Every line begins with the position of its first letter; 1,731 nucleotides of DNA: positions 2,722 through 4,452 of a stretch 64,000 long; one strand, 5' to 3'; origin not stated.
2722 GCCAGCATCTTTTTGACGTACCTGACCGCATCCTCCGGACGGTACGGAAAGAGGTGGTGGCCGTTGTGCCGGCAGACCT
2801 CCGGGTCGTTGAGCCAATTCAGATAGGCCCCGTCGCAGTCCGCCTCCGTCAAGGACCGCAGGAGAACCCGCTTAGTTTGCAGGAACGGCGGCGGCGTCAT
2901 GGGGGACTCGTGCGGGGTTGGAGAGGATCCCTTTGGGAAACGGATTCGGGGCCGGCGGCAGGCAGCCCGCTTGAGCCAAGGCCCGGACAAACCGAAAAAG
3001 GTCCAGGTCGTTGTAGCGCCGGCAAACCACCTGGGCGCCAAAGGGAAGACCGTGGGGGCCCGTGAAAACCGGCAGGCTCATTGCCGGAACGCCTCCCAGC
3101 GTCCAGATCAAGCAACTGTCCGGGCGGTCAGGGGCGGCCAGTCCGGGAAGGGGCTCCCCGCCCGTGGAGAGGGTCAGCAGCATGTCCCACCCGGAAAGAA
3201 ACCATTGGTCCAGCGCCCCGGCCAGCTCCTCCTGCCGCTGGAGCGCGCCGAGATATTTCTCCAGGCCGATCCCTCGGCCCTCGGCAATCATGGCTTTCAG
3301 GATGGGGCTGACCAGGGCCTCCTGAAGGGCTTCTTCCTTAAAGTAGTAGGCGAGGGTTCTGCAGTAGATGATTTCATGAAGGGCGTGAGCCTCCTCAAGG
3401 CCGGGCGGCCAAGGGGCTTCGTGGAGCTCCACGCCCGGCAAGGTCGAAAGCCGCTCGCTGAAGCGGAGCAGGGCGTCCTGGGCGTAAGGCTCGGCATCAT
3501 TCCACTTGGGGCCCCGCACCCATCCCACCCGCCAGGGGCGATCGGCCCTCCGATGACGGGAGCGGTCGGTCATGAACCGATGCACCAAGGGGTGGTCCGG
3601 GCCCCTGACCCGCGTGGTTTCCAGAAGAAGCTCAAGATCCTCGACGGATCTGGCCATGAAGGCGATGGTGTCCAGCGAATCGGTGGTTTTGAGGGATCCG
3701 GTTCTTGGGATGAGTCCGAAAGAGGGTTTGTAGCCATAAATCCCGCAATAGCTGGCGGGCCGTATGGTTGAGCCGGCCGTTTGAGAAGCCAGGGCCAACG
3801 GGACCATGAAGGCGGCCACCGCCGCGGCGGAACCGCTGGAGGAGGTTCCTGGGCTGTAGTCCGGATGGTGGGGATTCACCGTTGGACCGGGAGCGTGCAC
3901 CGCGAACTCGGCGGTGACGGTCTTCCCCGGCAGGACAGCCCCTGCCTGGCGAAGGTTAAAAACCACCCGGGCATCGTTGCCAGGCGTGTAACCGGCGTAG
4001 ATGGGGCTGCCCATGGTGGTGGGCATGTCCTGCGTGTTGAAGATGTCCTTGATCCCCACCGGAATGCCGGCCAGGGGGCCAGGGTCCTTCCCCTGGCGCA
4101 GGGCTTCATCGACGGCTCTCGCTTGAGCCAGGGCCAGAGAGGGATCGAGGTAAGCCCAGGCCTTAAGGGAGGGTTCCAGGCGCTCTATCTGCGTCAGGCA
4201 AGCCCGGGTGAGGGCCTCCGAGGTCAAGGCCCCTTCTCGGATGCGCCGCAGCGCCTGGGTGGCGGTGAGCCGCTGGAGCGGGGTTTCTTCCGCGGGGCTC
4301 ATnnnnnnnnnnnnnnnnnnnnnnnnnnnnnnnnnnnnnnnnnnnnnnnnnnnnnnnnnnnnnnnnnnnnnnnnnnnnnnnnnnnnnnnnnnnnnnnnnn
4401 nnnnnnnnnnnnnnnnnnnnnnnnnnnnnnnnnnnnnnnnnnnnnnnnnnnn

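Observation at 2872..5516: Amidase-signature (GatA-like) enzyme translationally coupled to a PP-loop N-acetyl-sugar amidotransferase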

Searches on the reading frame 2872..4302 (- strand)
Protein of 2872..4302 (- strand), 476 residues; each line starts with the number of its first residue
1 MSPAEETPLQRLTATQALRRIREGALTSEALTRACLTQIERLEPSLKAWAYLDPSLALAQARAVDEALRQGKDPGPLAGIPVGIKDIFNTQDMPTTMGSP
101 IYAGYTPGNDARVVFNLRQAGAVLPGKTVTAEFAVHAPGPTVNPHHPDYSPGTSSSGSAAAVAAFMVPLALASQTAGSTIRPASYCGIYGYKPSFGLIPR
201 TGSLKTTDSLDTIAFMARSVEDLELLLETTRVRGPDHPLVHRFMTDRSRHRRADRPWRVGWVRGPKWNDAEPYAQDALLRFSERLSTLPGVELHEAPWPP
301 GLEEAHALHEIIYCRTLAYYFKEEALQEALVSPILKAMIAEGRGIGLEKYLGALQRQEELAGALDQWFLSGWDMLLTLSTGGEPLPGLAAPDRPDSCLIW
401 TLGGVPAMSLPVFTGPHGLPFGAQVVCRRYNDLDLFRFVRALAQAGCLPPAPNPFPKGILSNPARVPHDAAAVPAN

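Call 3: search_protein_families(library=pfam, proteins=[window:2872-4302:-])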
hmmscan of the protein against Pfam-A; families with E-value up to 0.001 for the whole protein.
window:2872-4302:- (476 aa): 1 family
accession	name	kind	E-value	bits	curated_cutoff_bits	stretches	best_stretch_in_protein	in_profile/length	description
PF01425.27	Amidase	-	8.7e-77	259.5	27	1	31-433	2-442/445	Amidase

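Call 4: search_protein_families(library=ncbifam, proteins=[window:2872-4302:-])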
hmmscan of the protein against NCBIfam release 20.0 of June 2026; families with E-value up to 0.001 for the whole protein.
window:2872-4302:- (476 aa): 26 families (the best 25 are shown)
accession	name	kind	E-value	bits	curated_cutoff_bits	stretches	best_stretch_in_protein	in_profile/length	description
NF004815.0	PRK06169.1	equivalog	5.3e-60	203.3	506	1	7-445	5-458/471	amidase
NF004816.0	PRK06170.1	equivalog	1.8e-58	198.4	503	2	8-329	8-341/493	amidase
NF006631.0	PRK09201.1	equivalog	2.4e-58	198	461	1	9-296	4-300/466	AtzE family amidohydrolase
NF005686.0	PRK07486.1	subfamily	4.5e-58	197.1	465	2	5-286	7-296/486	amidase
TIGR00132.1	gatA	equivalog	6.7e-57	193.3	481.1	2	23-296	7-284/466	Asp-tRNA(Asn)/Glu-tRNA(Gln) amidotransferase subunit GatA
NF005687.0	PRK07487.1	subfamily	3.3e-53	181.1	428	1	7-437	3-447/468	amidase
TIGR02715.1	amido_AtzE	subfamily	6.7e-53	180.2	425.75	1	16-237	4-232/452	AtzE family amidohydrolase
NF005688.0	PRK07488.1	equivalog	3.5e-52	177.9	532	1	6-231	5-235/474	indoleacetamide hydrolase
NF009119.0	PRK12470.1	equivalog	6.4e-44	150.7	498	1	11-245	8-247/462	amidase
NF006043.0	PRK08186.1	subfamily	9.9e-44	149.7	487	1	11-445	6-447/600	allophanate hydrolase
NF005450.0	PRK07042.1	equivalog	1.3e-41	142.6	458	1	8-229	3-226/464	amidase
NF004717.0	PRK06061.1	equivalog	2.2e-41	142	498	1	10-229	15-238/483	amidase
NF006006.0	PRK08137.1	equivalog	2.1e-40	139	534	1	10-235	32-271/529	amidase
NF005460.0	PRK07056.1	subfamily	3.7e-40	138.2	447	1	16-224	12-232/457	amidase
NF005565.0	PRK07235.1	subfamily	5e-40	137.6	545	1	70-229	81-246/506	amidase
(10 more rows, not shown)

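Call 14: search_solved_structures(query=window:2872-4302:-, show_alignments=3)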
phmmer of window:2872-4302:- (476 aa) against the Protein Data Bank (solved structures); distinct sequences matched with E-value up to 0.001: 56.
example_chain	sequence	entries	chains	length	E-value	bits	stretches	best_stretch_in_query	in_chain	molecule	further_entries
1obi_A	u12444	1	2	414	4.3e-56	193.8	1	70-434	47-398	MALONAMIDASE E2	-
1obj_A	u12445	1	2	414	8.5e-56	192.8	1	70-434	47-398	MALONAMIDASE E2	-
1ock_A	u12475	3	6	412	1e-55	192.6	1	70-434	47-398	MALONAMIDASE E2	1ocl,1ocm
1o9o_A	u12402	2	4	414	2.3e-55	191.4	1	70-434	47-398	MALONAMIDASE E2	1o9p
1obl_A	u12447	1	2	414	2.3e-55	191.4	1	70-434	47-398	MALONAMIDASE E2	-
1obk_A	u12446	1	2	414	3e-55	191.1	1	70-434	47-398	MALONAMIDASE E2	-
1o9q_A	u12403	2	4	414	3e-55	191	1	70-434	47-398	MALONAMIDASE E2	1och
1o9n_A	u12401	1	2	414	7.4e-55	189.7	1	70-434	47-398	MALONAMIDASE E2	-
3kfu_E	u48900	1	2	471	2.5e-38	135.2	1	18-309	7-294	Glutamyl-tRNA(Gln) amidotransferase subunit A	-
2df4_A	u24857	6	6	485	1.7e-35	125.9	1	27-229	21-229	Glutamyl-tRNA(Gln) amidotransferase subunit A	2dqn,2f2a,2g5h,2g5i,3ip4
4wj3_A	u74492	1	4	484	2.5e-35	125.3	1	9-234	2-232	Glutamyl-tRNA(Gln) amidotransferase subunit A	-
2gi3_A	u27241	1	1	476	1.4e-34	122.9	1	32-234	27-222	Glutamyl-tRNA(Gln) amidotransferase subunit A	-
3al0_A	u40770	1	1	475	1.4e-34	122.9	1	32-234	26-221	Glutamyl-tRNA(Gln) amidotransferase subunit A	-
8s7z_A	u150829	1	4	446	5.6e-34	120.9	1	13-229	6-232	Urethanase umg-sp1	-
9giz_A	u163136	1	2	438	6e-34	120.8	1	13-229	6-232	UMG-SP-1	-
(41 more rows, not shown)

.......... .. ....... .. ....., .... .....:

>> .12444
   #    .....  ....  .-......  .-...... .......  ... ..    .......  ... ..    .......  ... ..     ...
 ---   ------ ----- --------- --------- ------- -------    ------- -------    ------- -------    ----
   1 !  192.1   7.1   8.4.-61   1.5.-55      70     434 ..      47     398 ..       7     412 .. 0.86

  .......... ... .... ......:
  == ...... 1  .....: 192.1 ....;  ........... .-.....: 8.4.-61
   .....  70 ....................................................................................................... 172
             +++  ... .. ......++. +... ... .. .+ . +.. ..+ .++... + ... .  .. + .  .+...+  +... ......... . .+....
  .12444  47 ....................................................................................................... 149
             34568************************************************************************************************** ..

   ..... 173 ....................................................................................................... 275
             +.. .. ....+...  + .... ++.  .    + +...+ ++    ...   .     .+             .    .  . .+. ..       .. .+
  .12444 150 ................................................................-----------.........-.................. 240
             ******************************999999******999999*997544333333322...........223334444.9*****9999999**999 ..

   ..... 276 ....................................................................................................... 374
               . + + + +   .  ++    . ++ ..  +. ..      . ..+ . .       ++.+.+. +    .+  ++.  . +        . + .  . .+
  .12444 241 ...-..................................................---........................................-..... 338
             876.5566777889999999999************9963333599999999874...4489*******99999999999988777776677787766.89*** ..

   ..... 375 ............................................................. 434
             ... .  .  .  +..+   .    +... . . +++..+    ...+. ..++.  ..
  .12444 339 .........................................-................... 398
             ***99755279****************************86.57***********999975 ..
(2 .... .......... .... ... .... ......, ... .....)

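Call 16: find_homologous_proteins(query=window:2872-4302:-, max_evalue=1e-30)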
Query window:2872-4302:- (476 aa): 7962 proteins with E <= 1e-30 among 8000 candidates; the best 120 are listed.
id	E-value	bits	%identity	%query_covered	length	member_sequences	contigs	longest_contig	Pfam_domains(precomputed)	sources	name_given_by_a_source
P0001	0.0e+0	1088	100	100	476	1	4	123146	PF01425.27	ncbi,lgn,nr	ncbi:MAG: amidase [Candidatus Omnitrophica bacterium]|nr:amidase [Candidatus Omnitrophota bacterium]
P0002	2.4e-197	675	65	97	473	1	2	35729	PF01425.27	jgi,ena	-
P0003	2.9e-196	671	67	94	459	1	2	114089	PF01425.27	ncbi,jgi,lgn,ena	-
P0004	3.2e-192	658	65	94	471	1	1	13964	PF01425.27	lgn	-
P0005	2.1e-183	629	62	94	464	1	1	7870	PF01425.27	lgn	-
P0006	4.0e-183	628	61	96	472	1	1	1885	PF01425.27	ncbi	-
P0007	3.2e-181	621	61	94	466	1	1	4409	PF01425.27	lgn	-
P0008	1.6e-180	619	62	95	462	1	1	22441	PF01425.27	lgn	-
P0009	9.0e-180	617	62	93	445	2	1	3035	PF01425.27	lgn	-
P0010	1.6e-179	616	61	95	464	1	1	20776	PF01425.27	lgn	-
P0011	2.1e-179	615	61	93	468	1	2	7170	PF01425.27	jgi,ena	-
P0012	1.4e-178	613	63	91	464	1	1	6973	PF01425.27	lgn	-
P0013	1.0e-177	610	61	96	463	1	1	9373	PF01425.27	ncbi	-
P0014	1.6e-176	606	62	93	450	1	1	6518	PF01425.27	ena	-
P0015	1.3e-175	603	59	97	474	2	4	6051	PF01425.27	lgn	-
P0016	1.6e-174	599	62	92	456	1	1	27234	PF01425.27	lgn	-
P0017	4.1e-174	598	60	94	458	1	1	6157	PF01425.27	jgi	jgi:Asp-tRNA(Asn)/Glu-tRNA(Gln) amidotransferase A subunit family amidase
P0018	3.1e-173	595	57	97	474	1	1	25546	PF01425.27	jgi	jgi:Asp-tRNA(Asn)/Glu-tRNA(Gln) amidotransferase A subunit family amidase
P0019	4.4e-173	595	59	95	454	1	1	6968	PF01425.27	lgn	-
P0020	6.3e-173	594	60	93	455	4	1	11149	PF01425.27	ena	-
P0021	8.4e-173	594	59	95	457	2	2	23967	PF01425.27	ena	-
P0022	2.5e-172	592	58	97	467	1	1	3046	PF01425.27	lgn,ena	-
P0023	8.2e-172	590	59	94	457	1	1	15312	PF01425.27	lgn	-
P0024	1.3e-171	590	62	91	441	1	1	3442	PF01425.27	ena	-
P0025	2.2e-171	589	59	95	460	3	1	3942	PF01425.27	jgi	jgi:Asp-tRNA(Asn)/Glu-tRNA(Gln) amidotransferase A subunit family amidase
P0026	1.4e-170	586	57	96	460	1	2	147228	PF01425.27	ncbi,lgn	-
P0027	1.6e-170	586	59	94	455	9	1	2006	PF01425.27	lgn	-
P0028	2.4e-170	586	61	92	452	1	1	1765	PF01425.27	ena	-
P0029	2.8e-170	585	60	93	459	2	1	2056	PF01425.27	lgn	-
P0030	3.9e-170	585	60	94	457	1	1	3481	PF01425.27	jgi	jgi:Asp-tRNA(Asn)/Glu-tRNA(Gln) amidotransferase A subunit family amidase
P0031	8.1e-170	584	59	94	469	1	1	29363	PF01425.27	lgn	-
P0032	1.6e-169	583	58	95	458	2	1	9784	PF01425.27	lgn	-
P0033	7.2e-169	581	58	96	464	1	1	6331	PF01425.27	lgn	-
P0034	3.4e-168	578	58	94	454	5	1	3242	PF01425.27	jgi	jgi:Asp-tRNA(Asn)/Glu-tRNA(Gln) amidotransferase A subunit family amidase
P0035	4.5e-168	578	58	93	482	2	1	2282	PF01425.27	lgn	-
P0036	4.5e-168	578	58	94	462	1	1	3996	PF01425.27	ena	-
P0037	1.2e-167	577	57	94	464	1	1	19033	PF01425.27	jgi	jgi:Asp-tRNA(Asn)/Glu-tRNA(Gln) amidotransferase A subunit family amidase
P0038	2.7e-167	575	57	94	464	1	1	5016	PF01425.27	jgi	jgi:Asp-tRNA(Asn)/Glu-tRNA(Gln) amidotransferase A subunit family amidase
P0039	3.2e-167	575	58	95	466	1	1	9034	PF01425.27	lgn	-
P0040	3.5e-167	575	58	94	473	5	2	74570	PF01425.27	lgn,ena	-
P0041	6.5e-167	574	58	94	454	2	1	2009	PF01425.27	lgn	-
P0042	6.6e-167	574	57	94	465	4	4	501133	PF01425.27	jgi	jgi:Asp-tRNA(Asn)/Glu-tRNA(Gln) amidotransferase A subunit family amidase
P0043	7.9e-167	574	58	94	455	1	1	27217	PF01425.27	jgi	jgi:Asp-tRNA(Asn)/Glu-tRNA(Gln) amidotransferase A subunit family amidase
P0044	9.9e-167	574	58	94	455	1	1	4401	PF01425.27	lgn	-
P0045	1.1e-166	573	59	94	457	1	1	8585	PF01425.27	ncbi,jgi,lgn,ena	jgi:Asp-tRNA(Asn)/Glu-tRNA(Gln) amidotransferase A subunit family amidase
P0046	1.8e-166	573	58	94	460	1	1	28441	PF01425.27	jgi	jgi:Asp-tRNA(Asn)/Glu-tRNA(Gln) amidotransferase A subunit family amidase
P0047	2.6e-166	572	56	94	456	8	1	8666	PF01425.27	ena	-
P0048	5.6e-166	571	58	94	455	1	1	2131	PF01425.27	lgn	-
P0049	1.5e-165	570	56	95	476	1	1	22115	PF01425.27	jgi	jgi:Asp-tRNA(Asn)/Glu-tRNA(Gln) amidotransferase A subunit family amidase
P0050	1.5e-165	570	59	94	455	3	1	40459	PF01425.27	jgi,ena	-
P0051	1.6e-165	570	59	93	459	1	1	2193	PF01425.27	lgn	-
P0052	2.4e-165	569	59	94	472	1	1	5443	PF01425.27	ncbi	-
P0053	2.5e-165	569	59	94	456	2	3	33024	PF01425.27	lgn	-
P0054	3.7e-165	568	57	96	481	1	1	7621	PF01425.27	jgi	jgi:Asp-tRNA(Asn)/Glu-tRNA(Gln) amidotransferase A subunit family amidase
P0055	4.7e-165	568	58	94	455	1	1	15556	PF01425.27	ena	-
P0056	1.5e-164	566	57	94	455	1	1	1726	PF01425.27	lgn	-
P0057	1.6e-164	566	57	94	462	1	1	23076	PF01425.27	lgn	-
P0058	1.7e-164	566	59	93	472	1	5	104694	PF01425.27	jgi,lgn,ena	-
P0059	2.0e-164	566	58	94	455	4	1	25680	PF01425.27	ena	-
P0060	2.9e-164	565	57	94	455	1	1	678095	PF01425.27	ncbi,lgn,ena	-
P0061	3.0e-164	565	58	94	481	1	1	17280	PF01425.27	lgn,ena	-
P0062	4.3e-164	565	59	93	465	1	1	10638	PF01425.27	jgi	jgi:Asp-tRNA(Asn)/Glu-tRNA(Gln) amidotransferase A subunit family amidase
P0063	4.9e-164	565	58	96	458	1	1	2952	PF01425.27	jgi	jgi:Asp-tRNA(Asn)/Glu-tRNA(Gln) amidotransferase A subunit family amidase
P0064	1.1e-163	564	54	94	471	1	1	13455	PF01425.27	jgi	jgi:Asp-tRNA(Asn)/Glu-tRNA(Gln) amidotransferase A subunit family amidase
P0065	1.5e-163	563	57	94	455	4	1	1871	PF01425.27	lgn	-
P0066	1.9e-163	563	58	94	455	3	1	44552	PF01425.27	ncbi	-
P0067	2.0e-163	563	56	94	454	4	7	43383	PF01425.27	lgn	-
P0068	2.1e-163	563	58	94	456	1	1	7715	PF01425.27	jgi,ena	-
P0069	2.2e-163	563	57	95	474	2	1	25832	PF01425.27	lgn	-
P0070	2.7e-163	562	57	94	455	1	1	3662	PF01425.27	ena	-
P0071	5.4e-163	561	55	97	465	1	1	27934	PF01425.27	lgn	-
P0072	1.1e-162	560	56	95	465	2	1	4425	PF01425.27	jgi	jgi:Asp-tRNA(Asn)/Glu-tRNA(Gln) amidotransferase A subunit family amidase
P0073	1.6e-162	560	55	94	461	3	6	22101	PF01425.27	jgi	-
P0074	1.9e-162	560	57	95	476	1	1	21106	PF01425.27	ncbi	-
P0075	2.8e-162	559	58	94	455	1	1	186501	PF01425.27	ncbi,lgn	-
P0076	3.3e-162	559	56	94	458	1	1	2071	PF01425.27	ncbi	-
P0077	3.7e-162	559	58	91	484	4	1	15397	PF01425.27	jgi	jgi:Asp-tRNA(Asn)/Glu-tRNA(Gln) amidotransferase A subunit family amidase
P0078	4.0e-162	558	58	91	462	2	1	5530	PF01425.27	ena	-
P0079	4.3e-162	558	58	94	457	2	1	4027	PF01425.27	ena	-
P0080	4.3e-162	558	55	94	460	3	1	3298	PF01425.27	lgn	-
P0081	5.4e-162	558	58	94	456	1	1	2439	PF01425.27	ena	-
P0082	6.5e-162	558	54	96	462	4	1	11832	PF01425.27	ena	-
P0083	8.6e-162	557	56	94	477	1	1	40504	PF01425.27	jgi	jgi:Asp-tRNA(Asn)/Glu-tRNA(Gln) amidotransferase A subunit family amidase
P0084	8.9e-162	557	55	95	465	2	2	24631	PF01425.27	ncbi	-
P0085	1.3e-161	557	58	94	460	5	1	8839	PF01425.27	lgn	-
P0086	2.4e-161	556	59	92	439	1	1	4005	PF01425.27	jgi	jgi:Asp-tRNA(Asn)/Glu-tRNA(Gln) amidotransferase A subunit family amidase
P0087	2.9e-161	556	59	92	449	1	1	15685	PF01425.27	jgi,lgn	-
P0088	3.9e-161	555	56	95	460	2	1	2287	PF01425.27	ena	-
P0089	5.1e-161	555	55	94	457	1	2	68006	PF01425.27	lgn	-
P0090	7.6e-161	554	56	95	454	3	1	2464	PF01425.27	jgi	jgi:Asp-tRNA(Asn)/Glu-tRNA(Gln) amidotransferase A subunit family amidase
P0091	7.8e-161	554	55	94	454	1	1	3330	PF01425.27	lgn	-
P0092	9.3e-161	554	56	95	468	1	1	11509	PF01425.27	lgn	-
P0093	1.7e-160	553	54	95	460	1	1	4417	PF01425.27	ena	-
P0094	1.8e-160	553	56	96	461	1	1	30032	PF01425.27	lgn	-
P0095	3.9e-160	552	55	95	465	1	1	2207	PF01425.27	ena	-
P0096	3.9e-160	552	58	91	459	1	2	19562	PF01425.27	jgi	jgi:Asp-tRNA(Asn)/Glu-tRNA(Gln) amidotransferase A subunit family amidase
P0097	4.4e-160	552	56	93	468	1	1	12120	PF01425.27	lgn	-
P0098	5.5e-160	551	57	95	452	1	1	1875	PF01425.27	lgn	-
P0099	5.6e-160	551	57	94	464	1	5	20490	PF01425.27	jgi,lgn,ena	-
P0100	5.7e-160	551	56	93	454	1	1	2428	PF01425.27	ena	-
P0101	5.9e-160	551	56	94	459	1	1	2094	PF01425.27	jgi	-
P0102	6.0e-160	551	57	92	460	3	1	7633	PF01425.27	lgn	-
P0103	6.8e-160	551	56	95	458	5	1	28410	PF01425.27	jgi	jgi:Asp-tRNA(Asn)/Glu-tRNA(Gln) amidotransferase A subunit family amidase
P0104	8.2e-160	551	56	93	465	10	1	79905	PF01425.27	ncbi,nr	ncbi:MAG: amidase [Candidatus Melainabacteria bacterium]|nr:amidase [Candidatus Melainabacteria bact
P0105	1.1e-159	550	56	96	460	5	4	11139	PF01425.27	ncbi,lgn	-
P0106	1.2e-159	550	56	94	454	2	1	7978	PF01425.27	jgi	jgi:Asp-tRNA(Asn)/Glu-tRNA(Gln) amidotransferase A subunit family amidase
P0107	1.4e-159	550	58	93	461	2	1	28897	PF01425.27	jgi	jgi:Asp-tRNA(Asn)/Glu-tRNA(Gln) amidotransferase A subunit family amidase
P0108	2.1e-159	549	57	93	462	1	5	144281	PF01425.27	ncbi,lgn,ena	-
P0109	2.2e-159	549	55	94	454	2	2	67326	PF01425.27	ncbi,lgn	-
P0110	2.4e-159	549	57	93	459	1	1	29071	PF01425.27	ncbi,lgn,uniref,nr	ncbi:amidase [Candidatus Methylobacter oryzae]|uniref:Amidase n=1 Tax=Candidatus Methylobacter oryza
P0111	3.4e-159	549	58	92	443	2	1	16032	PF01425.27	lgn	-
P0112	4.0e-159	549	54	96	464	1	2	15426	PF01425.27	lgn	-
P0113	4.3e-159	548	55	94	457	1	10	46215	PF01425.27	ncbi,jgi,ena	-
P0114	4.6e-159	548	57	93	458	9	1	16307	PF01425.27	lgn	-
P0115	4.9e-159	548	55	94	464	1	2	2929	PF01425.27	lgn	-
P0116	5.5e-159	548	57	93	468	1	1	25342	PF01425.27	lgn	-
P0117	6.1e-159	548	56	94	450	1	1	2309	PF01425.27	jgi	jgi:Asp-tRNA(Asn)/Glu-tRNA(Gln) amidotransferase A subunit family amidase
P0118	8.7e-159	547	56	94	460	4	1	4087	PF01425.27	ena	-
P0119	9.0e-159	547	56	92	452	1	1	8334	PF01425.27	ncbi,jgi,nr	ncbi:MAG: amidase [Deltaproteobacteria bacterium]|nr:amidase [Deltaproteobacteria bacterium]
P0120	1.0e-158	547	57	95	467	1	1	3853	PF01425.27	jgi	jgi:Asp-tRNA(Asn)/Glu-tRNA(Gln) amidotransferase A subunit family amidase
